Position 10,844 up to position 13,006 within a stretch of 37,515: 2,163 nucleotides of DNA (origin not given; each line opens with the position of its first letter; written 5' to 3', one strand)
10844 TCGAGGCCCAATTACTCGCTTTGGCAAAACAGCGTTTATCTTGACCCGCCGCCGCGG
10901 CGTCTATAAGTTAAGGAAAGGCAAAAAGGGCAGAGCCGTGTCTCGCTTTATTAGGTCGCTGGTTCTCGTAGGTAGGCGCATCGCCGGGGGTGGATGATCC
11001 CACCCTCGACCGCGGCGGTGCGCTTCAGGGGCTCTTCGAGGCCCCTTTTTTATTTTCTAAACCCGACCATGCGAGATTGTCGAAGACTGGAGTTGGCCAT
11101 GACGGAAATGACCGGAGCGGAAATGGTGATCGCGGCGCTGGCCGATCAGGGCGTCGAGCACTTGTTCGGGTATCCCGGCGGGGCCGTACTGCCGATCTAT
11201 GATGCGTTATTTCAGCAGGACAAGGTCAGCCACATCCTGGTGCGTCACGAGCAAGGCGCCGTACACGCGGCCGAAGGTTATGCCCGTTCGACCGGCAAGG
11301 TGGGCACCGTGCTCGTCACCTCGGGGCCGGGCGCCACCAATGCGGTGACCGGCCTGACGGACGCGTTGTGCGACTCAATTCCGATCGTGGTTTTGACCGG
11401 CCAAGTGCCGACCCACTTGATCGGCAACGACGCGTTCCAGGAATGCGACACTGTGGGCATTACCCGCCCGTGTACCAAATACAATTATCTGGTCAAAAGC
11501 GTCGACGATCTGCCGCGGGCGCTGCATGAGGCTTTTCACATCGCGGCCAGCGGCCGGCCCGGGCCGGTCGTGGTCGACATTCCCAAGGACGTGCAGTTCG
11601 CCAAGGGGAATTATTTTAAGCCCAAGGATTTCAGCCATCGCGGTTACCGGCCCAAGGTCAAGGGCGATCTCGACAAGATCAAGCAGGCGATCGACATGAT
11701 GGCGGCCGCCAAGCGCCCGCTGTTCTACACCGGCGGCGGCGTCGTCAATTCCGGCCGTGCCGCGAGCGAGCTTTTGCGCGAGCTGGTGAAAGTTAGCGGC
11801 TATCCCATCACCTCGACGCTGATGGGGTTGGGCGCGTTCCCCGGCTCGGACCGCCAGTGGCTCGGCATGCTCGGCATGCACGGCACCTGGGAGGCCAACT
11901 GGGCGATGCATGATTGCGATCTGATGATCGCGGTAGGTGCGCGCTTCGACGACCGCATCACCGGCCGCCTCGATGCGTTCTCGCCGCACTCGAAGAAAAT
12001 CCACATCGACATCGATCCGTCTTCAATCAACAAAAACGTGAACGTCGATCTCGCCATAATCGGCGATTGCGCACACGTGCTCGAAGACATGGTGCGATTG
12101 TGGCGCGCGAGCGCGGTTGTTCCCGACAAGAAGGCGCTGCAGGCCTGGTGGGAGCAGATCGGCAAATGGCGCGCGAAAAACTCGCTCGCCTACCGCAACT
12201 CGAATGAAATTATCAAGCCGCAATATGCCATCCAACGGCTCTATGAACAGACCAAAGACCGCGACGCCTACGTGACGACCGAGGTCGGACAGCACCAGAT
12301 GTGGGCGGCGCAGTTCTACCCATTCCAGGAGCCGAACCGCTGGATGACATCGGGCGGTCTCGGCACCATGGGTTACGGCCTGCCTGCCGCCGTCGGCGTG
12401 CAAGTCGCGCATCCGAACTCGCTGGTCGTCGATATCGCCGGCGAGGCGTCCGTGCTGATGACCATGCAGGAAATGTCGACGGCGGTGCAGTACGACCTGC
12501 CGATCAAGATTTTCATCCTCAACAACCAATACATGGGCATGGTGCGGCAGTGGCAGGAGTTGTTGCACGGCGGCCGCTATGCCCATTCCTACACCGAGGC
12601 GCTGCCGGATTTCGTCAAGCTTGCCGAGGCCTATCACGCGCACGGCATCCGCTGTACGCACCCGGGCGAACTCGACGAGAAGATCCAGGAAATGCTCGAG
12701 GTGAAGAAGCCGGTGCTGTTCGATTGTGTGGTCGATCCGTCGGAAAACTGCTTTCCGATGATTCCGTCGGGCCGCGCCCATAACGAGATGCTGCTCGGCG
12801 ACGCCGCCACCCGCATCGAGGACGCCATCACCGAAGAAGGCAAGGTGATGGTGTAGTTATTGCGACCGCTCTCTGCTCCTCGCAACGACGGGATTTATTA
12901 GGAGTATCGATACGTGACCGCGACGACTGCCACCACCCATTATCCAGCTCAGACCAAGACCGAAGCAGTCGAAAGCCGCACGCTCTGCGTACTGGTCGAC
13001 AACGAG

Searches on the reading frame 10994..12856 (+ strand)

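Call 63: search_protein_families(library=pfam, proteins=[window:10994-12856:+], max_evalue=0.001)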
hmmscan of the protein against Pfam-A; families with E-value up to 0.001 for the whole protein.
window:10994-12856:+ (620 aa): 3 families
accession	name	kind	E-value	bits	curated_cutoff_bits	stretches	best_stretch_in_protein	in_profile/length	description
PF02775.26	TPP_enzyme_C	-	2.8e-54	183.5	21.9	1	431-578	2-151/151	Thiamine pyrophosphate enzyme, C-terminal TPP binding domain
PF00205.28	TPP_enzyme_M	-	3.1e-44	150.4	30.4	1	229-365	1-136/137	Thiamine pyrophosphate enzyme, central domain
PF02776.23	TPP_enzyme_N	-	4.9e-41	139.7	26.8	1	39-155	1-118/119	Thiamine pyrophosphate enzyme, N-terminal TPP binding domain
